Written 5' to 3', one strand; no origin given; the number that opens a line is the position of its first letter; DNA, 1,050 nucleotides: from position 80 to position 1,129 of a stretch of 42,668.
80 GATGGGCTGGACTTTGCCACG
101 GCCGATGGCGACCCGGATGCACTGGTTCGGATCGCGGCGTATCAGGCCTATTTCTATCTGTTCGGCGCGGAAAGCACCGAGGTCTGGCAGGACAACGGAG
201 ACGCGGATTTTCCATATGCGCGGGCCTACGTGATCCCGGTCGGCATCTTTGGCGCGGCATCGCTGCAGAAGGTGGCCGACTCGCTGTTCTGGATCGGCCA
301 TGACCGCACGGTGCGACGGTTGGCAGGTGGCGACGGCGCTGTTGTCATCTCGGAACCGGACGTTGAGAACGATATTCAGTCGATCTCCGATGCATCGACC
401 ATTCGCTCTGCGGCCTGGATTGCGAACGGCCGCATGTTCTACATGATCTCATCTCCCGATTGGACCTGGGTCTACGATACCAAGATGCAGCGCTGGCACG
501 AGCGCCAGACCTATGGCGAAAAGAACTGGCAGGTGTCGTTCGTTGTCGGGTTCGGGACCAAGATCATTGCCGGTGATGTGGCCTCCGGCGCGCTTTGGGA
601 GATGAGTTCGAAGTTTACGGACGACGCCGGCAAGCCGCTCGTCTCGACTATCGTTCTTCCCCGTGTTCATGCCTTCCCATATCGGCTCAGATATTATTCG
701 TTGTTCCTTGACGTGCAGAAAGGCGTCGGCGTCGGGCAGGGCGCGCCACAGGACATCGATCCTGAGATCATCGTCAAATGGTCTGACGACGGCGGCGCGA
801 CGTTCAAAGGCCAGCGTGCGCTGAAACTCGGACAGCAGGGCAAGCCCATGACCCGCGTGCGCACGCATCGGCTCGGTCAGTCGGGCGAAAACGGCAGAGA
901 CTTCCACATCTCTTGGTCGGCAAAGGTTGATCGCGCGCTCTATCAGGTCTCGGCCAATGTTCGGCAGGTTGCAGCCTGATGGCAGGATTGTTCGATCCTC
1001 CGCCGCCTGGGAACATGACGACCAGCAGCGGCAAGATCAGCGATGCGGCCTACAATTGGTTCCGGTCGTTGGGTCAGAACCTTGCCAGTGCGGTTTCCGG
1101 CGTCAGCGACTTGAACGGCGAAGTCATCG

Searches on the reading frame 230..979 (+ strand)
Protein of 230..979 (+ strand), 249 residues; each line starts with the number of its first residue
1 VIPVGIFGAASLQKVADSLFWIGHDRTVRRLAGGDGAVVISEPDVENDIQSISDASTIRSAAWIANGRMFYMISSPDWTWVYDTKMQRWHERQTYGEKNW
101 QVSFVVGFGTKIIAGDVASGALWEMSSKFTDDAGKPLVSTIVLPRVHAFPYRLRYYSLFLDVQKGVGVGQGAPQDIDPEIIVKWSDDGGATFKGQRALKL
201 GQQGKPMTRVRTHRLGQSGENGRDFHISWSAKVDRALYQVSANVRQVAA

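Call 79: search_protein_families(library=phrogs, proteins=[window:230-979:+], max_evalue=0.001)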
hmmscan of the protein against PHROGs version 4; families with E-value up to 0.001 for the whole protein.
window:230-979:+ (249 aa): 2 families
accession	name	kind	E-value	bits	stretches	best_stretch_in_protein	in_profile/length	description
phrog_578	-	connector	2e-47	162.8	1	1-246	227-471/486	head closure Hc3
phrog_19101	-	unknown function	4.9e-06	26.2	1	173-245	521-591/595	-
